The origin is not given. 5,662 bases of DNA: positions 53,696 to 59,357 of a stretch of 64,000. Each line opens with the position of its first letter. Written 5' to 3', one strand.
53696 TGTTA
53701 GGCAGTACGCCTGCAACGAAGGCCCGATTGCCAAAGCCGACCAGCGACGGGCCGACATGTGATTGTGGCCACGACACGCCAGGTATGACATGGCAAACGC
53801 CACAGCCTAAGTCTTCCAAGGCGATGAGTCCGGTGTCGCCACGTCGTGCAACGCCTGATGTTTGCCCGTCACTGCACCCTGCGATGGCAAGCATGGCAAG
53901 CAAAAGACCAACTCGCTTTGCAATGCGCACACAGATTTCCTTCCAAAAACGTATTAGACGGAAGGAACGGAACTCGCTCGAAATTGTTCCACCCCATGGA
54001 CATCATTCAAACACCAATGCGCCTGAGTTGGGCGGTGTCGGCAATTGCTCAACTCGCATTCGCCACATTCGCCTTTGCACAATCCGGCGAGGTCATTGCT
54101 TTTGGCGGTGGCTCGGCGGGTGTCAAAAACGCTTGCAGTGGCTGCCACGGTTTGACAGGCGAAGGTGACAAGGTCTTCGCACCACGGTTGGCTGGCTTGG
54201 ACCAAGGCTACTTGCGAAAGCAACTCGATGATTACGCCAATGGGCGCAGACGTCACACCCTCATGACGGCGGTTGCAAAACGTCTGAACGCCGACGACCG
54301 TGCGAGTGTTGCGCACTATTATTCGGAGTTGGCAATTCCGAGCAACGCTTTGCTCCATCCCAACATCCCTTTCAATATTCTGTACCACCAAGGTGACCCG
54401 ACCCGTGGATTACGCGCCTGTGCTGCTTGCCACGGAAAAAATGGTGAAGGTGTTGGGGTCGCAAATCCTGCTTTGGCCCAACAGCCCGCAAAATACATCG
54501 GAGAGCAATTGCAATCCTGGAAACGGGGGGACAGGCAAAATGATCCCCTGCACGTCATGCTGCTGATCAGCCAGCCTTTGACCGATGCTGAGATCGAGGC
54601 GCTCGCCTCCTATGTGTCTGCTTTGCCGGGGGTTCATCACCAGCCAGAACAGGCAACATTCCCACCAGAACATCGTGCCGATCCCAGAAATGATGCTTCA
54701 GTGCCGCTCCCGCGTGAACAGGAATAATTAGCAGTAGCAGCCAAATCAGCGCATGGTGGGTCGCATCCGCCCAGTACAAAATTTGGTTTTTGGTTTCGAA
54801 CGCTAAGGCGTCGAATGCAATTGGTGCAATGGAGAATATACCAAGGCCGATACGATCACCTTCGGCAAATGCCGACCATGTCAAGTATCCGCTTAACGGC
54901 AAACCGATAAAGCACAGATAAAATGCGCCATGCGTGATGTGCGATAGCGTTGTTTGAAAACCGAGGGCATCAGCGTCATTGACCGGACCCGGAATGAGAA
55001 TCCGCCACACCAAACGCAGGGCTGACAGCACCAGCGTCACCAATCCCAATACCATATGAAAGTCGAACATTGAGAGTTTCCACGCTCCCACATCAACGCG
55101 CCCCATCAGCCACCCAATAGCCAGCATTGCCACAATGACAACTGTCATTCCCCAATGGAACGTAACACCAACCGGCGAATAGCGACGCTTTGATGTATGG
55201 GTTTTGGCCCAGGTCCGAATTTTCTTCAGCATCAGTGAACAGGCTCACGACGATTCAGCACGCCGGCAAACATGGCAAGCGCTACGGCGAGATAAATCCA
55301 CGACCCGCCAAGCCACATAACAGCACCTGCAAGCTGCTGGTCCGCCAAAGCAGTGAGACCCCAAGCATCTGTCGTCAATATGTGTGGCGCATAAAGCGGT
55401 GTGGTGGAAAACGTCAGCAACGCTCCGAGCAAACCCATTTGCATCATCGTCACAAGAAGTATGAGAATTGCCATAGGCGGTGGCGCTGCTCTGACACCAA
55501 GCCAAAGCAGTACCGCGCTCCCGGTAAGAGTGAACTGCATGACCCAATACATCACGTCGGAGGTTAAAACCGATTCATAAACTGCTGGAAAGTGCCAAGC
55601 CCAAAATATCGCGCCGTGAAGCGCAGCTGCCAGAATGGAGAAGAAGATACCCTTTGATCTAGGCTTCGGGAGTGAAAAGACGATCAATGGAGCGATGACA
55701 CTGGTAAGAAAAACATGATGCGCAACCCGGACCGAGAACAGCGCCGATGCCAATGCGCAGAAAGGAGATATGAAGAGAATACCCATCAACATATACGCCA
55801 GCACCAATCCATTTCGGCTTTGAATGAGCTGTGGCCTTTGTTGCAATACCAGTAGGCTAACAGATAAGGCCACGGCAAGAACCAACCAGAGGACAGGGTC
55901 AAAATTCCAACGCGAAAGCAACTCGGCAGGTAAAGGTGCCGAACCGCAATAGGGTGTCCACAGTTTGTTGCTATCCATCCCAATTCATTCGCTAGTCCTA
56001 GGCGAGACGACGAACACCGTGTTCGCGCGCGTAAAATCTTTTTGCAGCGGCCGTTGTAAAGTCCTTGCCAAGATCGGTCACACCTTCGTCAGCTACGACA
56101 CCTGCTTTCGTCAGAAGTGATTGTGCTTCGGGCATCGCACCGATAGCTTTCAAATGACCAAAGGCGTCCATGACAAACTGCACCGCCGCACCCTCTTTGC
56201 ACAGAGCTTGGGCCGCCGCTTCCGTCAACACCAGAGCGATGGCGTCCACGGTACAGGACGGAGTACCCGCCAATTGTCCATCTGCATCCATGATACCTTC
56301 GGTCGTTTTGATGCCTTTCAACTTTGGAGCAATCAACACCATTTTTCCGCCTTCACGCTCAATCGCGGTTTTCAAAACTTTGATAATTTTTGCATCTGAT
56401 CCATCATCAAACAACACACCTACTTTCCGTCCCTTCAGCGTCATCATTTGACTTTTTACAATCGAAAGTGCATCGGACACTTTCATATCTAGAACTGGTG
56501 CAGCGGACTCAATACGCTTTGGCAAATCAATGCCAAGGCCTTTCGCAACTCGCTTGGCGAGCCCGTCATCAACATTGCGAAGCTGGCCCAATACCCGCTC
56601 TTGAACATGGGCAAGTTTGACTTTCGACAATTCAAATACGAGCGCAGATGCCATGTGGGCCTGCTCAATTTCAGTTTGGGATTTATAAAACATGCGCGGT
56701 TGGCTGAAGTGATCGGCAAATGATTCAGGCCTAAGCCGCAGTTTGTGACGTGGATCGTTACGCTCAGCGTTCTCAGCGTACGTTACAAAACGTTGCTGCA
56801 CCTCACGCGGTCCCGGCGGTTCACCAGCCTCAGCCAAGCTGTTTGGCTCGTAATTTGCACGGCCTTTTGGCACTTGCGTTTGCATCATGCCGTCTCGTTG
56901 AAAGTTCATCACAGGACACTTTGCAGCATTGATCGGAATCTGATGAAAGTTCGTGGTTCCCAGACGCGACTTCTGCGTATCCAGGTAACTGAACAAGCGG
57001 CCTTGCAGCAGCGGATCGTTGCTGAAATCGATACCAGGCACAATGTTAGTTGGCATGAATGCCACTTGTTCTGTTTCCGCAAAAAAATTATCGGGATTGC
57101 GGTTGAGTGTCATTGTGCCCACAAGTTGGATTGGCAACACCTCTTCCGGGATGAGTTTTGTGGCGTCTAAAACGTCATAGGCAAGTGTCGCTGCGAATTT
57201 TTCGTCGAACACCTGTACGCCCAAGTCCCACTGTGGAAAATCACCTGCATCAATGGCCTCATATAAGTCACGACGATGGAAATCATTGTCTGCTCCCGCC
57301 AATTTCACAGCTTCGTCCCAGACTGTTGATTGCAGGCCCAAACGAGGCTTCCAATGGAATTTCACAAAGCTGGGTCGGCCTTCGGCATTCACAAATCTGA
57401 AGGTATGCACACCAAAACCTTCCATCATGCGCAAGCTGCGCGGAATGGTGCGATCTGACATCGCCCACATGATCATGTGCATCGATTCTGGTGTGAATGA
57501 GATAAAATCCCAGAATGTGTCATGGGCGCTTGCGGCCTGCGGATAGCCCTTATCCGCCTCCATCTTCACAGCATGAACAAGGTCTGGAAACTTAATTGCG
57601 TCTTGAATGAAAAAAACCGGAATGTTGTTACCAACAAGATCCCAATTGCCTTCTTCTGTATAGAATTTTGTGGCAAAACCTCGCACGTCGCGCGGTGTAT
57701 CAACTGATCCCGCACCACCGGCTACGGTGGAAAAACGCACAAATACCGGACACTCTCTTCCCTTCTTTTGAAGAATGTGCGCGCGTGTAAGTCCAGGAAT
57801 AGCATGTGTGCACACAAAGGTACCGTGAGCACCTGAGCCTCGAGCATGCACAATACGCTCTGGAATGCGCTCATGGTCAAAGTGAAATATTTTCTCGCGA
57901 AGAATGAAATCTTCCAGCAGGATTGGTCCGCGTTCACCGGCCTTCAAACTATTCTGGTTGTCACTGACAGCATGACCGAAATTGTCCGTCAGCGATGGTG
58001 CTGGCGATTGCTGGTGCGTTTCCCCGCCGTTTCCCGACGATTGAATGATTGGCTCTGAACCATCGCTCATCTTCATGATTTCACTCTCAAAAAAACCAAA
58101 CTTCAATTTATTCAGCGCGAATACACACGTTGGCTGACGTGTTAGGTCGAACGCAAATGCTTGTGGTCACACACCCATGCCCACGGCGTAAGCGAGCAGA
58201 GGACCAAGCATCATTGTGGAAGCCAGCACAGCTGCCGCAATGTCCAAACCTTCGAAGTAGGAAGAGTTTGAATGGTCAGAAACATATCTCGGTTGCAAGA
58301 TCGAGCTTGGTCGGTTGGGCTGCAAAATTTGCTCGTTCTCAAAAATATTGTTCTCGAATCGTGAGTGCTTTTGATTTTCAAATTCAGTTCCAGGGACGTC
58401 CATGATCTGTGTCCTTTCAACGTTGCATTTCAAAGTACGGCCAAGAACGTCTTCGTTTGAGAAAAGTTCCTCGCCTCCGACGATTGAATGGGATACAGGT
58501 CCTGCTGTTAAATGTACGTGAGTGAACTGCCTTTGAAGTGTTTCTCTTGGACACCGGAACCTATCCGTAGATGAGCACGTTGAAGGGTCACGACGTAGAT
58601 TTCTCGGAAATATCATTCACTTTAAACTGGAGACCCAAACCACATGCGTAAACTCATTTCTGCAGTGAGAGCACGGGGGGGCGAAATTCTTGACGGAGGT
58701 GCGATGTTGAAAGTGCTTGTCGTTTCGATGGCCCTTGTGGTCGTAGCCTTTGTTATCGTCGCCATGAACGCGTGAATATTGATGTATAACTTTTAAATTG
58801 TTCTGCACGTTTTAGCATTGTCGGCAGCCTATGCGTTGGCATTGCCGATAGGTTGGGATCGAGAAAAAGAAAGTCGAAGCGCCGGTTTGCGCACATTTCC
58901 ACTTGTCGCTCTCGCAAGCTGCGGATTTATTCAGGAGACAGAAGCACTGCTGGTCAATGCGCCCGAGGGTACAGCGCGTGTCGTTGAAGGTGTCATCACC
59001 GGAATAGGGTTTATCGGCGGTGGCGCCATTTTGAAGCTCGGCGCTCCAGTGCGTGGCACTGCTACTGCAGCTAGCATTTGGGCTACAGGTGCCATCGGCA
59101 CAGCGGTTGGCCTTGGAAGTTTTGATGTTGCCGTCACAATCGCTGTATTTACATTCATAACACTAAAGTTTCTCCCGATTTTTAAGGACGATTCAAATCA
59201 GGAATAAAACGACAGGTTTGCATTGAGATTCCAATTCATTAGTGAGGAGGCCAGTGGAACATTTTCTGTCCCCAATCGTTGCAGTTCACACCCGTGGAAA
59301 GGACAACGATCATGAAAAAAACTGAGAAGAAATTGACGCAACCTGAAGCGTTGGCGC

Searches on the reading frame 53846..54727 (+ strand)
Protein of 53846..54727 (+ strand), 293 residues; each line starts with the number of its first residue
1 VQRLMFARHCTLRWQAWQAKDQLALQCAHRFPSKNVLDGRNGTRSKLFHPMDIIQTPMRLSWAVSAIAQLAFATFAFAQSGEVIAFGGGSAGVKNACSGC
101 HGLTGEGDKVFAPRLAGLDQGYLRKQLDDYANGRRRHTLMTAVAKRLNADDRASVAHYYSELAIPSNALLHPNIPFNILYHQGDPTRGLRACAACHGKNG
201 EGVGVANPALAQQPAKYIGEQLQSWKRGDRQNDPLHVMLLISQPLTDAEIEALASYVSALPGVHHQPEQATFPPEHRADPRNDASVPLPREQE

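Call 18: search_protein_families(library=pfam, proteins=[window:53846-54727:+], max_evalue=0.01)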
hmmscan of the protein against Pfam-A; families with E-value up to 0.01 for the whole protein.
window:53846-54727:+ (293 aa): 4 families
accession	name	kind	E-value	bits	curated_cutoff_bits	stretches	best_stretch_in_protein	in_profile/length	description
PF00034.26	Cytochrom_C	-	4.9e-18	66.7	21.3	2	191-260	11-89/90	Cytochrome c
PF13442.11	Cytochrome_CBB3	-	2.1e-10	41.2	27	2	191-257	13-68/68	Cytochrome C oxidase, cbb3-type, subunit III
PF09721.15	Exosortase_EpsH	-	0.0072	16.2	25.7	0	54-103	123-172/254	Transmembrane exosortase (Exosortase_EpsH)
PF09086.16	DUF1924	-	0.008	17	22.5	0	189-201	26-38/96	Domain of unknown function (DUF1924)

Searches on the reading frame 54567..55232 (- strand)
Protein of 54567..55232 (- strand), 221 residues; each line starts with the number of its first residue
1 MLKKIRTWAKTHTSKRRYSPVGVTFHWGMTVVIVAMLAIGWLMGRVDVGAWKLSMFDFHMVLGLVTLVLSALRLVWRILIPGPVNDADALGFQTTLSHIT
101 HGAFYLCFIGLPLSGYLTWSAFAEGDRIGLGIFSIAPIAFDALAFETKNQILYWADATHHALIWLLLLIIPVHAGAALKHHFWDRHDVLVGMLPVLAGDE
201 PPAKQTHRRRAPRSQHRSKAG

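Call 18: search_protein_families(library=pfam, proteins=[window:54567-55232:-], max_evalue=0.01)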
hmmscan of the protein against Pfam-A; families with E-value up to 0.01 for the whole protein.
window:54567-55232:- (221 aa): 1 family
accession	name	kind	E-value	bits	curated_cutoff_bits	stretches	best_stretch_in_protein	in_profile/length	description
PF01292.26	Ni_hydr_CYTB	-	5e-24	85.5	30.1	1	17-194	1-178/179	Prokaryotic cytochrome b561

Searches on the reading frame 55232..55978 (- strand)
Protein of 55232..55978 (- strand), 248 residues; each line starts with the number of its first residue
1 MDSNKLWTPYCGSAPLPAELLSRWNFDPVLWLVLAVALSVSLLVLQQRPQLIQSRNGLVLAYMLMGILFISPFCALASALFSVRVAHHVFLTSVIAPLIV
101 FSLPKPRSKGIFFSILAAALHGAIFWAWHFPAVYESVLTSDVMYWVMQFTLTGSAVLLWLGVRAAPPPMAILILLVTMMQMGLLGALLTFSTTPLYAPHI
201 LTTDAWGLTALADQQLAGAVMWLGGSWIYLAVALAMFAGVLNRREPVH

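Call 18: search_protein_families(library=pfam, proteins=[window:55232-55978:-], max_evalue=0.01)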
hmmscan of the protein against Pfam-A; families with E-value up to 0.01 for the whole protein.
window:55232-55978:- (248 aa): 1 family
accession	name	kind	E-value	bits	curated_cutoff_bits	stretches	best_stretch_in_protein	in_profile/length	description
PF09678.15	Caa3_CtaG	-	3.8e-25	89.1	27.7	1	60-241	27-235/237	Cytochrome c oxidase caa3 assembly factor (Caa3_CtaG)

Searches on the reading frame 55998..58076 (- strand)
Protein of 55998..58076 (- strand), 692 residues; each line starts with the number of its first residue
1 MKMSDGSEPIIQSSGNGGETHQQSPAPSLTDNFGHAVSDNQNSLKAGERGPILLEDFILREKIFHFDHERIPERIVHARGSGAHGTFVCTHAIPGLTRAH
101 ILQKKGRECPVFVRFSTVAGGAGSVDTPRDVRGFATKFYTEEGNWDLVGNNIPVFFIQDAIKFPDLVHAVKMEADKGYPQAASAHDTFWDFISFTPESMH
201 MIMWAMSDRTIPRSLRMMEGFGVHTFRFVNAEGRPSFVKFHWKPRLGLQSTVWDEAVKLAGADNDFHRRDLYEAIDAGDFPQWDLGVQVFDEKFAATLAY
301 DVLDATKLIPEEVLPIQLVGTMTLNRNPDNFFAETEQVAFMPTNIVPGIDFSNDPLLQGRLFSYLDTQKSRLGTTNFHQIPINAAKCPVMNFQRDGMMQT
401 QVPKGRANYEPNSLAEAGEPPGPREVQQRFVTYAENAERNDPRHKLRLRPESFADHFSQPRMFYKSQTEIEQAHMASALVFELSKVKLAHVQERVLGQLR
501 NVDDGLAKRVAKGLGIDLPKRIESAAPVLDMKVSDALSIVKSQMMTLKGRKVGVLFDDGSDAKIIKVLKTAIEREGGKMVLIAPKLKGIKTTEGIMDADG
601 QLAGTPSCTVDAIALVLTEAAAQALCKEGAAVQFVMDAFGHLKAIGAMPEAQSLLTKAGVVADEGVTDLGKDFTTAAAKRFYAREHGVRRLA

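Call 11: search_protein_families(library=pfam, proteins=[window:55998-58076:-], max_evalue=0.01)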
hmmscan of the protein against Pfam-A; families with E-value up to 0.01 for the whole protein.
window:55998-58076:- (692 aa): 3 families
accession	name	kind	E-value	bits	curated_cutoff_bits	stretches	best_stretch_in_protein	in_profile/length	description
PF00199.24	Catalase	-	1.4e-178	594.3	25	1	30-415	1-382/383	Catalase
PF06628.17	Catalase-rel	-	1.2e-23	83.5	30.1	1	451-514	2-65/65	Catalase-related immune-responsive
PF18011.7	Catalase_C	-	2.2e-10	40.8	24.6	1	548-667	1-123/150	C-terminal domain found in long catalases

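Call 63: find_related_loci(query=window:55998-58076:-, collection=metagenome_contigs, flank=10000)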
Query window:55998-58076:- (692 aa) in metagenome_contigs; peptide patterns used: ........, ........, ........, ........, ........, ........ (x = any residue, [..] = any of these).
600 stretches matched a pattern (row limit reached: there are more); 597 encode a relative of the query (tblastn E <= 1e-3); the best 80 are kept; 80 distinct loci.
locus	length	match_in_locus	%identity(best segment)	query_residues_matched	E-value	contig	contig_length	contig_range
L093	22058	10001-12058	72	13-692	0e+0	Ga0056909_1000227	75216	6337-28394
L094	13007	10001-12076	71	6-692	0e+0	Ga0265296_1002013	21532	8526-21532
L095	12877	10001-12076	71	6-692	0e+0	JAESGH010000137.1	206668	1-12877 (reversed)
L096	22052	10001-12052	72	13-692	0e+0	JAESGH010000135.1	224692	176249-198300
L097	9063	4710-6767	70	15-692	0e+0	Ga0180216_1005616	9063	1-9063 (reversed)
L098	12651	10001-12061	71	15-692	0e+0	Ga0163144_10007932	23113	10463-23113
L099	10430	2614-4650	71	15-692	0e+0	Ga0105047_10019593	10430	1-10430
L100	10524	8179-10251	70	2-692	0e+0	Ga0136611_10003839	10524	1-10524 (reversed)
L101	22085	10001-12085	69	6-692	0e+0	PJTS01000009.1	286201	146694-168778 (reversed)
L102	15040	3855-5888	70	13-688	0e+0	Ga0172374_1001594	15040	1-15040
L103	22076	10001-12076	68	13-692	0e+0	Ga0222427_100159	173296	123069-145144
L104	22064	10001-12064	68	7-692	0e+0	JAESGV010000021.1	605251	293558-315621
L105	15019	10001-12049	68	15-692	0e+0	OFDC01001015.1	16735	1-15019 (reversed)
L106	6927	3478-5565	68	6-692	0e+0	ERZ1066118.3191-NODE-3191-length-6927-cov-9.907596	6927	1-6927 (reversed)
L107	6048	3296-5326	68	17-689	0e+0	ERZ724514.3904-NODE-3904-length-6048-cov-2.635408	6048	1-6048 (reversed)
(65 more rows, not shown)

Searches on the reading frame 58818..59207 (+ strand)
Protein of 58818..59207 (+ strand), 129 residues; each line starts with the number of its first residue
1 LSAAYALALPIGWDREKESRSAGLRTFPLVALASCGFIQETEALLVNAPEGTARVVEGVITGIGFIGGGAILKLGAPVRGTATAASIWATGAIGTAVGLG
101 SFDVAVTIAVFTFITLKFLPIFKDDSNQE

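Call 11: search_protein_families(library=pfam, proteins=[window:58818-59207:+], max_evalue=0.01)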
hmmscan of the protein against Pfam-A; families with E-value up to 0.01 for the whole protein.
window:58818-59207:+ (129 aa): 1 family
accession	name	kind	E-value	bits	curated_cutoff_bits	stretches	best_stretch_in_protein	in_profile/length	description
PF02308.21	MgtC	-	1.1e-29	103.7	31.4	1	3-122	3-118/121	MgtC family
